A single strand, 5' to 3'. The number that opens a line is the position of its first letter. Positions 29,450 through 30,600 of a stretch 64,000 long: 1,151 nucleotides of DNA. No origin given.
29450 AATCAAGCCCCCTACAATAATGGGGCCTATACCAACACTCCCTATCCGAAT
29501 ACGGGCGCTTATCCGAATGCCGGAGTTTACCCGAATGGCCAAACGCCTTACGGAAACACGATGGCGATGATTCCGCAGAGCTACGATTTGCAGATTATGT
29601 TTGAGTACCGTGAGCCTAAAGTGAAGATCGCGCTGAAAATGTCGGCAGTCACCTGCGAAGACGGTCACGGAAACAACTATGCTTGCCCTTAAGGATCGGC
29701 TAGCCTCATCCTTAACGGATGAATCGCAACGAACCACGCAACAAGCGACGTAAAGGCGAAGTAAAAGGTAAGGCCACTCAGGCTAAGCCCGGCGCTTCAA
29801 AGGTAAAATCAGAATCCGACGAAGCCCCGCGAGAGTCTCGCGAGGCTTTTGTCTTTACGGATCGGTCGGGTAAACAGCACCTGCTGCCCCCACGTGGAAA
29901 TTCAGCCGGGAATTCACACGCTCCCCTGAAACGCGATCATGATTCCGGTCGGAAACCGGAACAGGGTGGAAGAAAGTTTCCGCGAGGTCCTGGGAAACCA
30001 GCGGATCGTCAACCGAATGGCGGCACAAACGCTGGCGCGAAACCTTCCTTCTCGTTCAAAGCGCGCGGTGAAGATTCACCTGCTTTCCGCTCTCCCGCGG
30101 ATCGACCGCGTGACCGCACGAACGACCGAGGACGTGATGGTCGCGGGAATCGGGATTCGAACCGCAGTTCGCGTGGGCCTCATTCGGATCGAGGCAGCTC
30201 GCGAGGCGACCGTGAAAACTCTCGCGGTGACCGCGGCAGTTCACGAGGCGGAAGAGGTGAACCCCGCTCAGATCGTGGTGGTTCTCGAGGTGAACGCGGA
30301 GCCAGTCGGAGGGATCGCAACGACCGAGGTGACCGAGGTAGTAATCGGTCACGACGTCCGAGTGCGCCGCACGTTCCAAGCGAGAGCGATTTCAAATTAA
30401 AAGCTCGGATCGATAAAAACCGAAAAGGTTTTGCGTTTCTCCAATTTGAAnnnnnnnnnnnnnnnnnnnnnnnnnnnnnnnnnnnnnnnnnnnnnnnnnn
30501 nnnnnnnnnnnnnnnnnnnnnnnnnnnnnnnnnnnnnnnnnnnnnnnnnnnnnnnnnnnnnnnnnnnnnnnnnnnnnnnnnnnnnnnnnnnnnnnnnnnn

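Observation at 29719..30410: RNase R with a 225-aa N-terminal Arg/Gly/Ser/Asp low-complexity domain in place of the usual HTH module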

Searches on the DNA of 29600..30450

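Call 89: search_rna_families(source=window, start=29600, end=30450, threshold=evalue, max_evalue=1)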
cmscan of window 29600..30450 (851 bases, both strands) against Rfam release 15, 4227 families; matches with E-value up to 1: 0.
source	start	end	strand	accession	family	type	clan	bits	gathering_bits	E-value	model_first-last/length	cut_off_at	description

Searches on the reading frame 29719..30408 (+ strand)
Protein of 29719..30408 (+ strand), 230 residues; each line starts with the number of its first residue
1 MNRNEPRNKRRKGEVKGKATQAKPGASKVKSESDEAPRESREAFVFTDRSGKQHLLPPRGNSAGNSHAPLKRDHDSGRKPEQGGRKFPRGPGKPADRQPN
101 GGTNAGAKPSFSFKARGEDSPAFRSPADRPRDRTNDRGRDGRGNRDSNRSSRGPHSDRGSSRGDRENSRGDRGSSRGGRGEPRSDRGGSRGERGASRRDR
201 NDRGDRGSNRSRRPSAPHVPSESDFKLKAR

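Call 16: search_protein_families(library=pfam, proteins=[window:29719-30408:+], max_evalue=10)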
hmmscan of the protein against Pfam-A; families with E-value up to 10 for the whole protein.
window:29719-30408:+ (230 aa): 0 families
